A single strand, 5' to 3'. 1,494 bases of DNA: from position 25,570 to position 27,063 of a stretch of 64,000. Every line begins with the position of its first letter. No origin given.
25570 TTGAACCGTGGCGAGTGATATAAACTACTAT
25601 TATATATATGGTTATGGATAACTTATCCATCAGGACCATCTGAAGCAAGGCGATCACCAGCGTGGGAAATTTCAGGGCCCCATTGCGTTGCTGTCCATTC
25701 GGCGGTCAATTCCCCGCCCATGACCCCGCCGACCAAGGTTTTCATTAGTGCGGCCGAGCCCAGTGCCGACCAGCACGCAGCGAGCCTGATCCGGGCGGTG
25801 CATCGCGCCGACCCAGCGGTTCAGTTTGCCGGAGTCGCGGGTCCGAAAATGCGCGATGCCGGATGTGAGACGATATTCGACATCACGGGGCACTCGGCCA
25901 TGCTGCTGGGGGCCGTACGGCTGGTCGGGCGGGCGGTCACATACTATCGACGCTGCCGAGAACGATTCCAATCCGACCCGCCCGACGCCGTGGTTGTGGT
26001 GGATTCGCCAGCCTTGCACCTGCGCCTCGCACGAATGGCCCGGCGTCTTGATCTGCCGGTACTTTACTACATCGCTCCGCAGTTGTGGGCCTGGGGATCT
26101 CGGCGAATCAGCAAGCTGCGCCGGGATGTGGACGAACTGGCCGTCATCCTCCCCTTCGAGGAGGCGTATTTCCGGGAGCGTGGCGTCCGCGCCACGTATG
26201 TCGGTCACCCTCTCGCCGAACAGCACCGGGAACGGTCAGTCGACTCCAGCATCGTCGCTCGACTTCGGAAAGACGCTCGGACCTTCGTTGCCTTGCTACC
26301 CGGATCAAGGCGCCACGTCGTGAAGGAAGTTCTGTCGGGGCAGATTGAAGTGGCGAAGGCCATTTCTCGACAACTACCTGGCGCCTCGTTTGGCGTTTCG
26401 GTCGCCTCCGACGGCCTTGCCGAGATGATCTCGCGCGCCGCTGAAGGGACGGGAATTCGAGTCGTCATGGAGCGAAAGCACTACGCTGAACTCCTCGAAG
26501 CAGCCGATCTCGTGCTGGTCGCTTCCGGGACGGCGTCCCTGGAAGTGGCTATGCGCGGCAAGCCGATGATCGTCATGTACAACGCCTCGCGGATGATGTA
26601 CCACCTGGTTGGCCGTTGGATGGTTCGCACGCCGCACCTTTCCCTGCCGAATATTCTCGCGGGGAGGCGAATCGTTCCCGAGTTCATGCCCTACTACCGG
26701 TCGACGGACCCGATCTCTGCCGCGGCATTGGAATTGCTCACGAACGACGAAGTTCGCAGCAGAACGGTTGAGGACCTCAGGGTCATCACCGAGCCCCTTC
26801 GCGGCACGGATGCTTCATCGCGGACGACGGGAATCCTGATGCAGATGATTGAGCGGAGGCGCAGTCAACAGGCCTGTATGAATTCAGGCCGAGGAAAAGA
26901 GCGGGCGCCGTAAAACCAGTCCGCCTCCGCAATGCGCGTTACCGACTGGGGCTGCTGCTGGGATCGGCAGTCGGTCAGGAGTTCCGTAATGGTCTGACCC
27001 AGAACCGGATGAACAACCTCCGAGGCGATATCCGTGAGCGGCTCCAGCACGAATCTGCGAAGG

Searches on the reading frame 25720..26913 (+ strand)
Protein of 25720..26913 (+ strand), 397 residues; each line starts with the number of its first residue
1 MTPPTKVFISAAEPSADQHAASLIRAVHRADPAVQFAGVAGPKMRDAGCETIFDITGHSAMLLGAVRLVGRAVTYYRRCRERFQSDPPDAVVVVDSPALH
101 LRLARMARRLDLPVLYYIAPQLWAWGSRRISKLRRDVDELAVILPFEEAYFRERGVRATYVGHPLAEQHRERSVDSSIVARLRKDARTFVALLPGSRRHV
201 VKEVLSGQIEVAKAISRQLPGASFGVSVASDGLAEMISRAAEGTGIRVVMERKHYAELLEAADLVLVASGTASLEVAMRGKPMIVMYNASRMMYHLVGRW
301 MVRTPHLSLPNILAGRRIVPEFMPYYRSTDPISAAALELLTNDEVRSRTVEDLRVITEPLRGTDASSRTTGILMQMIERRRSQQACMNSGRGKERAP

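Call 72: find_encoding_contigs(protein=window:25720-26913:+, flank=10000, max_places=1)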
Protein window:25720-26913:+ (397 aa): 3 contigs read that carry it; 1 place shown.
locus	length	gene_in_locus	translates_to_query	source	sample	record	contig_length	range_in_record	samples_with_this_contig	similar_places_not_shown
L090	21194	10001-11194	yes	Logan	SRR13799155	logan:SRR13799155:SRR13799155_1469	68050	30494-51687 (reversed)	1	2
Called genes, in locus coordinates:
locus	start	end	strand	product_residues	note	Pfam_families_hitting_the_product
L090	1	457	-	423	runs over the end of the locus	PF00155:Aminotran_1_2 (weak), PF00266:Aminotran_5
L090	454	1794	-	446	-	PF19295:SufBD_N, PF01458:SUFBD_core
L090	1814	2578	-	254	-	PF00005:ABC_tran, PF02463:SMC_N (faint)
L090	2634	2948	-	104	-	PF00581:Rhodanese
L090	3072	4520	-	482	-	PF19295:SufBD_N, PF01458:SUFBD_core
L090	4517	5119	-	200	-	PF02082:Rrf2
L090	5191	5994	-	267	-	PF04542:Sigma70_r2, PF04545:Sigma70_r4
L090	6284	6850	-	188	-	PF01765:RRF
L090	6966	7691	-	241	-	PF00696:AA_kinase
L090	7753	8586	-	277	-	PF00889:EF_TS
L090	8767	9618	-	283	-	PF00318:Ribosomal_S2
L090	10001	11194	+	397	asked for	PF02684:LpxB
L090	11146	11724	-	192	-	PF01288:HPPK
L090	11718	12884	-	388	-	PF00155:Aminotran_1_2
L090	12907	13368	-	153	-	PF00011:HSP20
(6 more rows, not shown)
